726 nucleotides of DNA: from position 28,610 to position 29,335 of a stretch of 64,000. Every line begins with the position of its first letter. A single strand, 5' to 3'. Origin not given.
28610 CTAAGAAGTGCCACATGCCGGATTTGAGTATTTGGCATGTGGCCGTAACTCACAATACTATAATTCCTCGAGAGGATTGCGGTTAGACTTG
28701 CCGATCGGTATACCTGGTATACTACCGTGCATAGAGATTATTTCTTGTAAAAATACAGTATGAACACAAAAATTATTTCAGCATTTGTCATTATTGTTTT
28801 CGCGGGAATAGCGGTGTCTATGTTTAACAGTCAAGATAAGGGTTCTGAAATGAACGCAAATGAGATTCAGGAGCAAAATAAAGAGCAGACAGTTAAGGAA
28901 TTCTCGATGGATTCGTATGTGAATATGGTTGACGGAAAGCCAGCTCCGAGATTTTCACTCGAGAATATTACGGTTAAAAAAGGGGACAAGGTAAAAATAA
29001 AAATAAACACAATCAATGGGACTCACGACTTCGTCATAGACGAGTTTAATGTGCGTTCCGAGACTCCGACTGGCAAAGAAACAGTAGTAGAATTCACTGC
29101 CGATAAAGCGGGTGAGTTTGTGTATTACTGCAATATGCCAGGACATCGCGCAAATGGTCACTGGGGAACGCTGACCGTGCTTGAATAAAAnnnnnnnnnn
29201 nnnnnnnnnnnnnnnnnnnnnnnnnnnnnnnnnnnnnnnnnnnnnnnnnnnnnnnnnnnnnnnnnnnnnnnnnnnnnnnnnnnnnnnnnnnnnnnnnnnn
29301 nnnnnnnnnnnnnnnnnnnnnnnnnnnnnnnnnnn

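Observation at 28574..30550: tRNA-bounded AT-rich islet encoding a cupredoxin and a NOX/ferric-reductase-FNR fusion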

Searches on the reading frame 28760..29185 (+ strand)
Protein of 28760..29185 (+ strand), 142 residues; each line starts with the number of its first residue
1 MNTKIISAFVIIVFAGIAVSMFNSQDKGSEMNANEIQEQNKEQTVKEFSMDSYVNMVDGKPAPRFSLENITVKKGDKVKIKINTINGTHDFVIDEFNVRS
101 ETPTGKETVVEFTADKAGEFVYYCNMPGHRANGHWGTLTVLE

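Call 4: search_protein_families(library=pfam, proteins=[window:28760-29185:+], max_evalue=1)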
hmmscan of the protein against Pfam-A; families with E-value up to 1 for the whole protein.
window:28760-29185:+ (142 aa): 8 families
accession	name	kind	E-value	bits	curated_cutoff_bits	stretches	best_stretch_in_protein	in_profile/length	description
PF13473.12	Cupredoxin_1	-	1.9e-10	41.1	27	1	57-134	28-101/104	Cupredoxin-like domain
PF00127.26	Copper-bind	-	8e-06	26.6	21.2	1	64-140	13-98/99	Copper binding proteins, plastocyanin/azurin family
PF07731.20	Cu-oxidase_2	-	0.0019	18.4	20.4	1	102-139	95-132/137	Multicopper oxidase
PF07732.21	Cu-oxidase_3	-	0.014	15.9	21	1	100-140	73-114/119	Multicopper oxidase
PF07168.17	Ureide_permease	-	0.048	12.8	27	1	6-111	107-198/359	Ureide permease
PF07790.16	Pilin_N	-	0.074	14.4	25.2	1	7-64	13-66/78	Archaeal Type IV pilin, N-terminal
PF20942.3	DUF4785_2nd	-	0.093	13.1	30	1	73-120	15-62/105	Domain of unknown function (DUF4785) central domain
PF06525.17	SoxE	-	0.13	12.2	21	1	113-140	111-138/149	Sulfocyanin (SoxE) domain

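Call 5: search_protein_families(library=ncbifam, proteins=[window:28760-29185:+], max_evalue=1)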
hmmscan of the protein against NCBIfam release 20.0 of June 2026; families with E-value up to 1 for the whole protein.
window:28760-29185:+ (142 aa): 18 families
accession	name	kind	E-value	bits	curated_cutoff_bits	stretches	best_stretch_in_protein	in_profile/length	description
NF052460.1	L-NosZ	equivalog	2.8e-10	39.3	700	1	64-125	389-462/480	clade III lactonase-type nitrous-oxide reductase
TIGR04244.1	nitrous_NosZ_RR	equivalog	3.3e-10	39.1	625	1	39-129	523-614/627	TAT-dependent nitrous-oxide reductase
TIGR03096.1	nitroso_cyanin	equivalog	2.4e-09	37.1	142.85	1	68-141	61-134/135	nitrosocyanin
TIGR04246.1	nitrous_NosZ_Gp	equivalog_domain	5.4e-08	31.6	625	1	33-125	467-560/578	Sec-dependent nitrous-oxide reductase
TIGR02656.1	cyanin_plasto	equivalog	1.6e-06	28.5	87.85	1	54-140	3-98/99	plastocyanin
TIGR02866.1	CoxB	equivalog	3.1e-06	26.9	147.7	1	65-125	115-175/202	cytochrome c oxidase subunit II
TIGR02376.1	Cu_nitrite_red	equivalog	0.00018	21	296.3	1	102-141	102-145/326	copper-containing nitrite reductase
NF050117.1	aa3_CtaC_Actin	exception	0.00023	20.5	250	1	67-125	158-216/244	aa3-type cytochrome oxidase subunit II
TIGR03095.1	rusti_cyanin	equivalog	0.00037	20.7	146.7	1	111-140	116-147/148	rusticyanin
NF051440.1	CuResCopIPSEAE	equivalog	0.0008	19.2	280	1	105-140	143-178/180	copper-resistant cuproprotein CopI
TIGR01601.1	PYST-C1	paralog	0.012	16.1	54.75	1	1-41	1-41/82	Plasmodium yoelii subtelomeric domain PYST-C1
TIGR03102.1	halo_cynanin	subfamily_domain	0.014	15.4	93.8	1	64-140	38-114/115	halocyanin domain-containing protein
TIGR04313.1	aro_clust_Mycop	subfamily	0.044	13.4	40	1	3-56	5-61/296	aromatic motif membrane protein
NF042931.1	SAG1386_EF1546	equivalog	0.048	13.8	80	1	3-47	32-76/158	SAG1386/EF1546 family surface-associated protein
NF053802.1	FPM13_fam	exception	0.075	13.1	210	1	3-74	3-76/113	FPM13 family metalloprotein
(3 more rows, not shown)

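Call 7: find_homologous_proteins(query=window:28760-29185:+)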
Query window:28760-29185:+ (142 aa): 644 proteins with E <= 0.001 among 667 candidates; the best 120 are listed.
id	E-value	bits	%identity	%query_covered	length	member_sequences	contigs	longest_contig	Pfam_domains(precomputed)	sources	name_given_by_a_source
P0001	1.5e-88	312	100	100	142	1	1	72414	PF00127.27,PF13473.13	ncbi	-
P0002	4.6e-82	291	93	100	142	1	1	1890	PF00127.27,PF13473.13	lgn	-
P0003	2.2e-76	272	87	100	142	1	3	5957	PF00127.27,PF13473.13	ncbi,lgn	-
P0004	2.3e-62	227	75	100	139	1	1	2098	PF00127.27,PF13473.13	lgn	-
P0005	1.7e-45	172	73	75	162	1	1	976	PF13473.13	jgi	jgi:heme/copper-type cytochrome/quinol oxidase subunit 2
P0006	2.9e-45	172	62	97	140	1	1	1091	PF00127.27,PF13473.13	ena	-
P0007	7.4e-45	170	60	89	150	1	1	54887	-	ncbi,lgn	-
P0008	1.6e-44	169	56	100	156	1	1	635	PF13473.13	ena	-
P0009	5.0e-44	168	69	75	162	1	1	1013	-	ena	-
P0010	1.5e-43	166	72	69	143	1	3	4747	PF00127.27,PF13473.13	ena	-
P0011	5.2e-43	164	55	100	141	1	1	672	PF00127.27,PF13473.13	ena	-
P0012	5.3e-43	164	59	97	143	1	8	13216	PF00127.27,PF13473.13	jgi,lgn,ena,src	-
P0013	5.6e-43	164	53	100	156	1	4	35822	PF13473.13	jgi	jgi:uncharacterized cupredoxin-like copper-binding protein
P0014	7.9e-43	164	56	97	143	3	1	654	PF00127.27,PF13473.13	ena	-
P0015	1.6e-42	163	64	76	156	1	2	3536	PF13473.13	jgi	jgi:heme/copper-type cytochrome/quinol oxidase subunit 2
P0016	3.6e-42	162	71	71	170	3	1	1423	PF00127.27,PF13473.13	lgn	-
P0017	4.4e-42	161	62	82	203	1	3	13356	PF13473.13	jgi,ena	-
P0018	4.4e-42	161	63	70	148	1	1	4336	PF00127.27,PF13473.13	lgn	-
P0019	5.4e-42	161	56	100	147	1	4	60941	PF13473.13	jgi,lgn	-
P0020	6.7e-42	161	56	96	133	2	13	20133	PF00127.27,PF13473.13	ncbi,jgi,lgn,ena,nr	ncbi:MAG TPA: plastocyanin/azurin family copper-binding protein [archaeon]|nr:plastocyanin/azurin fa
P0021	7.8e-42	161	63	77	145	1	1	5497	PF13473.13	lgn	-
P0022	1.0e-41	160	65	77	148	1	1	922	PF13473.13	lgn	-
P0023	1.1e-41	160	64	75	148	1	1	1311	PF13473.13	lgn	-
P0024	1.1e-41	160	55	100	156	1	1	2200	PF13473.13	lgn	-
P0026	1.9e-41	159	55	100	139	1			PF00127.27,PF13473.13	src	-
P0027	2.0e-41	159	72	70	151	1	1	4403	PF13473.13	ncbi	ncbi:MAG: cupredoxin domain-containing protein [candidate division WOR-3 bacterium]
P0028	3.2e-41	159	58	83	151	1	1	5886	PF13473.13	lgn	-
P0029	3.8e-41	158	65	75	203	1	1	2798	PF13473.13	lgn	-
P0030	3.9e-41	158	62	79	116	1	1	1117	PF13473.13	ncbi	-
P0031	4.6e-41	158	51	100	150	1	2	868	PF13473.13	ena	-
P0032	5.9e-41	158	56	99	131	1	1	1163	PF13473.13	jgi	jgi:heme/copper-type cytochrome/quinol oxidase subunit 2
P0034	9.8e-41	157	69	72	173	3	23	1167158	PF13473.13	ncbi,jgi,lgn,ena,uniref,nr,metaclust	ncbi:MAG: hypothetical protein A2725_01915 [Candidatus Magasanikbacteria bacterium RIFCSPHIGHO2_01_F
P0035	1.4e-40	157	61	79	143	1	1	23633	PF13473.13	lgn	-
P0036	1.5e-40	156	66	75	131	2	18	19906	PF00127.27,PF13473.13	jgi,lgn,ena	-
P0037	3.0e-40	155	47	99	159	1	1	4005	PF13473.13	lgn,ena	-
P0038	4.8e-40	155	66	73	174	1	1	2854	PF00127.27,PF13473.13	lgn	-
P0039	4.9e-40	155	67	73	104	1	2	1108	PF00127.27,PF13473.13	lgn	-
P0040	5.5e-40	155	72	70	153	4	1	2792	PF13473.13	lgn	-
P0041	6.6e-40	154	51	100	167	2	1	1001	PF13473.13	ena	-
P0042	8.1e-40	154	67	72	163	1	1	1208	PF13473.13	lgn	-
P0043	8.3e-40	154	68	72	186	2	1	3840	PF13473.13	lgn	-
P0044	8.3e-40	154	66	75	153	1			PF13473.13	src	-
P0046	9.5e-40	154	62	70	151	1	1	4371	PF13473.13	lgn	-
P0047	1.0e-39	154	65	72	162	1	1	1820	PF13473.13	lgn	-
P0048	1.2e-39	154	58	80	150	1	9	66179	PF00127.27,PF13473.13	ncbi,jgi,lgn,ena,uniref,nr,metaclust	ncbi:MAG: hypothetical protein COV08_00900 [Candidatus Vogelbacteria bacterium CG10_big_fil_rev_8_21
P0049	1.2e-39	154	65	71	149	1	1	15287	PF13473.13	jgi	-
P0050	1.5e-39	153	56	83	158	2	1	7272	PF13473.13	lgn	-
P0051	1.7e-39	153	68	70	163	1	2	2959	PF13473.13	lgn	-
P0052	1.7e-39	153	53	91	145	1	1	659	PF00127.27,PF13473.13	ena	-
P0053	1.8e-39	153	64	71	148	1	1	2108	PF13473.13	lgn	-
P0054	2.2e-39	153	58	84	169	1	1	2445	PF13473.13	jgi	jgi:nitrous oxide reductase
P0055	2.2e-39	153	63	73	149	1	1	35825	PF13473.13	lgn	-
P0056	2.2e-39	153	52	99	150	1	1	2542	PF13473.13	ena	-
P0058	3.3e-39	152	71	69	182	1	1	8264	PF13473.13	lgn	-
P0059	3.4e-39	152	50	100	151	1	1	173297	PF13473.13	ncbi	ncbi:MAG: hypothetical protein WC010_02850 [Candidatus Absconditabacterales bacterium]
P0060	3.7e-39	152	67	71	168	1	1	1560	PF13473.13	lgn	-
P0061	4.7e-39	152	65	71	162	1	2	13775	PF00127.27,PF13473.13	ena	-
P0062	4.7e-39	152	68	68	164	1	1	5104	PF13473.13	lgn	-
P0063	5.5e-39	151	65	75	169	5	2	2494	PF13473.13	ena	-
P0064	5.9e-39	151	61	81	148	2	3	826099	PF13473.13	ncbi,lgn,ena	-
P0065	6.1e-39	151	63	69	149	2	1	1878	PF13473.13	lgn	-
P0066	6.1e-39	151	56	82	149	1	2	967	PF13473.13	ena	-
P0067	6.8e-39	151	55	94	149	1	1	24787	PF13473.13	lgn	-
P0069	8.3e-39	151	67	69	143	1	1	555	PF00127.27,PF13473.13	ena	-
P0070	8.4e-39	151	62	75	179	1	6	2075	PF13473.13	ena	-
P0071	9.9e-39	151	65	69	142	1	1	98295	PF00127.27,PF13473.13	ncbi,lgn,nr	ncbi:MAG: cupredoxin domain-containing protein [Candidatus Aenigmarchaeota archaeon]|nr:cupredoxin d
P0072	1.2e-38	150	59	73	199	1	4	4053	PF13473.13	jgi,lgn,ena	-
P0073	1.3e-38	150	71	69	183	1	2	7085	PF13473.13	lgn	-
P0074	1.5e-38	150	64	71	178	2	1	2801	PF00127.27,PF13473.13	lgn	-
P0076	1.8e-38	150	62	75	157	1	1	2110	PF00127.27,PF13473.13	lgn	-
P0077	2.7e-38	149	67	70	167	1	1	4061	PF13473.13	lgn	-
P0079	5.3e-38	148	55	89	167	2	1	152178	PF13473.13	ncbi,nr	ncbi:MAG: cupredoxin domain-containing protein [candidate division SR1 bacterium]|nr:cupredoxin doma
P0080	5.5e-38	148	54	98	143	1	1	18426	PF00127.27,PF13473.13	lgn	-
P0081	6.0e-38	148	67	68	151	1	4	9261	PF13473.13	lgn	-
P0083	7.4e-38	148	64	77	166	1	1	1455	PF00127.27,PF13473.13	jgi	jgi:heme/copper-type cytochrome/quinol oxidase subunit 2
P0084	9.2e-38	147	56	82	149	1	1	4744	PF13473.13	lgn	-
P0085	1.1e-37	147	66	68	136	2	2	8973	PF13473.13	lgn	-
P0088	1.9e-37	146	50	100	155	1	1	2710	PF13473.13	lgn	-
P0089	2.0e-37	146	69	68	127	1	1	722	PF00127.27,PF13473.13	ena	-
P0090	2.0e-37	146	63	75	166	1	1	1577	PF00127.27,PF13473.13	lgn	-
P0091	2.1e-37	146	60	71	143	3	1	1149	PF07731.21,PF13473.13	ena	-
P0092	2.2e-37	146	68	70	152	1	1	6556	PF00127.27,PF13473.13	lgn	-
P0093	2.5e-37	146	65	69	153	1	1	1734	PF00127.27,PF13473.13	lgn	-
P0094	2.5e-37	146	48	100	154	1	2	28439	PF13473.13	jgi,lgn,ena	jgi:uncharacterized cupredoxin-like copper-binding protein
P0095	2.6e-37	146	62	70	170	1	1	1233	PF13473.13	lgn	-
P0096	2.7e-37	146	61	71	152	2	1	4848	PF00127.27,PF13473.13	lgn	-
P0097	2.7e-37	146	59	83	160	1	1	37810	PF13473.13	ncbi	-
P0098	4.1e-37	145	62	72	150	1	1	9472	PF13473.13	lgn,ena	-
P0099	4.5e-37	145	51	97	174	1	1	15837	PF00127.27,PF13473.13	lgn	-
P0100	4.5e-37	145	47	100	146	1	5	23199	PF13473.13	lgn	-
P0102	7.2e-37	145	63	69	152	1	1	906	PF00127.27,PF13473.13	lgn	-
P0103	7.3e-37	145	50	97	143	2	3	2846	PF13473.13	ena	-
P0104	7.5e-37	145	52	100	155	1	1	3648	PF13473.13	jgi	jgi:heme/copper-type cytochrome/quinol oxidase subunit 2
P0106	9.8e-37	144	69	68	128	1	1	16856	PF13473.13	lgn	-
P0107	1.0e-36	144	53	93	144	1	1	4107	PF13473.13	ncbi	-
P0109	1.1e-36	144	60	69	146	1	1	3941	PF13473.13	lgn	-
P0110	1.2e-36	144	48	96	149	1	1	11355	PF13473.13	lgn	-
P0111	2.2e-36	143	45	100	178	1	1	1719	PF13473.13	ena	-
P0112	2.5e-36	143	53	82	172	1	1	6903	PF00127.27,PF13473.13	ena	-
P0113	4.2e-36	142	50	93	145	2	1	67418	PF13473.13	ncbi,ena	-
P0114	4.3e-36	142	62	74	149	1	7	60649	-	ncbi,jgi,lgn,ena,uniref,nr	ncbi:MAG: cytochrome c oxidase subunit II [Candidatus Nomurabacteria bacterium GW2011_GWF2_35_66]|un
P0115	5.9e-36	142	58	77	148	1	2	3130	PF00127.27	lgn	-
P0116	7.5e-36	141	60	71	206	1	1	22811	PF13473.13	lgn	-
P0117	7.6e-36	141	61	71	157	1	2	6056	PF13473.13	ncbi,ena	-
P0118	8.4e-36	141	51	94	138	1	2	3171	PF13473.13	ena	-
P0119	8.6e-36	141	51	94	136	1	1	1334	PF13473.13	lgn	-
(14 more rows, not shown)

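Call 23: search_solved_structures(query=A2, max_evalue=0.01, show_alignments=3)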
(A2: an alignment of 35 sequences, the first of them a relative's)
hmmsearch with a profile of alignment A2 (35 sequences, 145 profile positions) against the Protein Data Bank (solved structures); distinct sequences matched with E-value up to 0.01: 64 (the best 60 are shown).
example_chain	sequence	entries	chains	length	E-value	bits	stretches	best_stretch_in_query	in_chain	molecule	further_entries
6tfd_A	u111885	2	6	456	6.1e-22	81.5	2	72-144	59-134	Copper-containing nitrite reductase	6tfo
2dv6_A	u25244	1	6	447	1.5e-19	73.7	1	73-144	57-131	Nitrite reductase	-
1iby_A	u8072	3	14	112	1.1e-11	48.2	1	72-145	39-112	NITROSOCYANIN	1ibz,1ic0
7apy_A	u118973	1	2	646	9e-10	42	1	62-132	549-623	Nitrous-oxide reductase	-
3sbp_A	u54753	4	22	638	9.9e-10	41.8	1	62-132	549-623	Nitrous-oxide reductase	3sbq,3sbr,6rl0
6y6y_A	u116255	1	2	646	1e-09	41.8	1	62-132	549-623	Nitrous-oxide reductase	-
7aqa_A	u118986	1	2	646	1e-09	41.8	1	62-132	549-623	Nitrous-oxide reductase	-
6rkz_A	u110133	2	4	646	1e-09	41.8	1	62-132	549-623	Nitrous-oxide reductase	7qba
6y77_A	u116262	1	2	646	1e-09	41.8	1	62-132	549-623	Nitrous-oxide reductase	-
6y7d_A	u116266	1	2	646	1e-09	41.8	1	62-132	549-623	Nitrous-oxide reductase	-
6y72_A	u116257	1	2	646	1e-09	41.8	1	62-132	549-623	Nitrous-oxide reductase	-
6y71_A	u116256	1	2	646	1e-09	41.8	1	62-132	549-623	Nitrous-oxide reductase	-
6y7e_A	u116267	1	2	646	1e-09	41.8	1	62-132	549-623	Nitrous-oxide reductase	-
7aq0_A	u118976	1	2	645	1.1e-09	41.7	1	62-132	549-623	Nitrous-oxide reductase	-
9f8x_A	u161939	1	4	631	8.1e-09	38.9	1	59-133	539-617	Nitrous-oxide reductase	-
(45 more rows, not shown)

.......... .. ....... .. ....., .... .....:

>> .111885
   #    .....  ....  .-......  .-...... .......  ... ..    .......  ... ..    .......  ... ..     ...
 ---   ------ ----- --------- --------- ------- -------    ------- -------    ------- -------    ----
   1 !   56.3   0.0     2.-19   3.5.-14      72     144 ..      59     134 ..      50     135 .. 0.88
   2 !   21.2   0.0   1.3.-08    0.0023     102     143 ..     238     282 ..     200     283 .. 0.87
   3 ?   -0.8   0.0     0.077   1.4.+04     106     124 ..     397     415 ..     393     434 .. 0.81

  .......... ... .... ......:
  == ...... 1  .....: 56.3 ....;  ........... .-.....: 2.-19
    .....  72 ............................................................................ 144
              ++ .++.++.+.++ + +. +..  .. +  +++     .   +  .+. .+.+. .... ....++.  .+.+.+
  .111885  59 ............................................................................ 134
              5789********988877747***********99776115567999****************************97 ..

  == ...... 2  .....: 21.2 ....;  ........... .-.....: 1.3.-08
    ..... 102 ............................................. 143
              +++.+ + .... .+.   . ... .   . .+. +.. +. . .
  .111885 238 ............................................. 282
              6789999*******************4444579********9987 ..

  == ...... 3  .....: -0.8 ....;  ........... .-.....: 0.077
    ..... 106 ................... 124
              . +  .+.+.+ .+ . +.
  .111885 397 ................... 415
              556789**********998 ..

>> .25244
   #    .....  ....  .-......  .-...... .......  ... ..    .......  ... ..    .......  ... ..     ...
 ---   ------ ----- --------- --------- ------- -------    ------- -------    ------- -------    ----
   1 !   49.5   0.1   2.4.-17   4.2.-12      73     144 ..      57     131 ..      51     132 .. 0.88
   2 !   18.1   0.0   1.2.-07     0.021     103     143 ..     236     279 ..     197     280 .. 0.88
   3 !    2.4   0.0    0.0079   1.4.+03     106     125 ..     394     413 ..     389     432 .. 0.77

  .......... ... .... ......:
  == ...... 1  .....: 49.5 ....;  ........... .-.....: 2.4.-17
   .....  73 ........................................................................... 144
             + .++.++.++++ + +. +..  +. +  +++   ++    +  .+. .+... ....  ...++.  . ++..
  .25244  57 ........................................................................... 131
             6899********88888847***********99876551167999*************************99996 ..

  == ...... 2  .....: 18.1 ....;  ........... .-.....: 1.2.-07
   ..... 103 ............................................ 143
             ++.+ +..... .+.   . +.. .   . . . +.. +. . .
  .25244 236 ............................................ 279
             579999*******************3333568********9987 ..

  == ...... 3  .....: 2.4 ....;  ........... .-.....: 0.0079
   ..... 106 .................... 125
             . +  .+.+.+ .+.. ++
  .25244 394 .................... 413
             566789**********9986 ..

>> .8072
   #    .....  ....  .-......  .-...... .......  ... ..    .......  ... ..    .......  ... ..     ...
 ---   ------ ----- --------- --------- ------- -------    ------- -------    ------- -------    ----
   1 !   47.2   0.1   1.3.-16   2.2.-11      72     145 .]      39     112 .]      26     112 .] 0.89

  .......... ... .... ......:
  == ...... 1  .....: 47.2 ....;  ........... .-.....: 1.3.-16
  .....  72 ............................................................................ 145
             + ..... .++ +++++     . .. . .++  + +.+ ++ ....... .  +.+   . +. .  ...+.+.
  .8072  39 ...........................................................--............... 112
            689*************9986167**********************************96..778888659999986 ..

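Call 25: predict_structure(alignment_id=A2)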
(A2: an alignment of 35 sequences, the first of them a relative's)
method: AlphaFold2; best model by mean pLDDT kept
length: 142 residues; sequences in the alignment: 35
mean_pLDDT: 82.4   pTM: 0.65
mean pLDDT of the five models: 82.4, 81.8, 81.5, 80.8, 79.8
residues with pLDDT >= 90: 96; 70-90: 3; 50-70: 27; < 50: 16
segments of 3 or more residues with pLDDT < 50: 28-40
pLDDT, mean of each block of 10 residues (from residue 1): 53 56 49 43 83 94 96 97 95 98 96 97 96 96 95
secondary structure, 60 per line:
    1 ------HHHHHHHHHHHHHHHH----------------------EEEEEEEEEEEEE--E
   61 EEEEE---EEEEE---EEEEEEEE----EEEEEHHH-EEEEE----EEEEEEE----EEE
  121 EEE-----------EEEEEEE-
elements in order: H7-22 E45-57 E60-65 E69-73 E77-84 E89-93 E98-102 E107-113 E118-123 E135-141

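Call 29: fold_search(model_id=the predicted structure, library=pdb)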
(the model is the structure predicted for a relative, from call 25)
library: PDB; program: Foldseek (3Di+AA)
matches with E <= 10: 1498; with E <= 0.001: 715
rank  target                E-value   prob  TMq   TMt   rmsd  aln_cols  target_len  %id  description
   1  6tfd_A                2.4e-10  1.00  0.54  0.20   3.2       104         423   26  Crystal structure of nitrite and NO bound three-domain copper-containing nitrite reductase from Hyphomicrobium denitri (released 2020-06-10)
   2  6tfo_B                3.0e-10  1.00  0.54  0.20   3.2       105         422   26  Crystal structure of as isolated three-domain copper-containing nitrite reductase from Hyphomicrobium denitrificans st (released 2020-06-10)
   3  6tfo_C                6.0e-10  1.00  0.54  0.20   3.2       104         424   26  Crystal structure of as isolated three-domain copper-containing nitrite reductase from Hyphomicrobium denitrificans st (released 2020-06-10)
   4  1iby_A                1.2e-09  1.00  0.54  0.67   4.2       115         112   31  RED COPPER PROTEIN NITROSOCYANIN FROM NITROSOMONAS EUROPAEA (released 2001-06-06)
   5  2dv6_A                1.5e-09  1.00  0.55  0.20   3.2       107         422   23  Crystal structure of nitrite reductase from Hyphomicrobium denitrificans (released 2007-02-20)
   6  1ibz_A                1.9e-09  1.00  0.54  0.69   5.9       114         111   32  RED COPPER PROTEIN NITROSOCYANIN FROM NITROSOMONAS EUROPAEA (released 2001-06-06)
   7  1ic0_A                1.9e-09  1.00  0.52  0.67   6.2       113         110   33  RED COPPER PROTEIN NITROSOCYANIN FROM NITROSOMONAS EUROPAEA (released 2001-06-06)
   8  1ibz_C                2.3e-09  1.00  0.53  0.68   5.9       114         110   32  RED COPPER PROTEIN NITROSOCYANIN FROM NITROSOMONAS EUROPAEA (released 2001-06-06)
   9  6y7d_A                1.8e-08  1.00  0.52  0.14   4.2        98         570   28  Pseudomonas stutzeri nitrous oxide reductase mutant, H433A (released 2021-01-27)
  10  7aq5_A                2.0e-08  1.00  0.55  0.14   1.9        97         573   29  Pseudomonas stutzeri nitrous oxide reductase mutant, H583N (released 2021-01-13)
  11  6rl0_A                2.2e-08  1.00  0.55  0.14   1.8        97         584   30  Recombinant Pseudomonas stutzeri nitrous oxide reductase, form I (released 2019-06-26)
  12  6y7e_B                2.3e-08  1.00  0.55  0.14   1.8        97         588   30  Pseudomonas stutzeri nitrous oxide reductase mutant, H494A (released 2021-01-27)
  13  3sbp_A                2.3e-08  1.00  0.55  0.14   1.9        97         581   30  Pseudomonas stutzeri nitrous oxide reductase, P1 crystal form (released 2011-08-10)
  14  6y7e_A                2.6e-08  1.00  0.55  0.14   1.8        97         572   30  Pseudomonas stutzeri nitrous oxide reductase mutant, H494A (released 2021-01-27)
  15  6y6y_A                2.7e-08  1.00  0.55  0.14   1.9        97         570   30  Pseudomonas stutzeri nitrous oxide reductase mutant, H129A (released 2021-01-27)
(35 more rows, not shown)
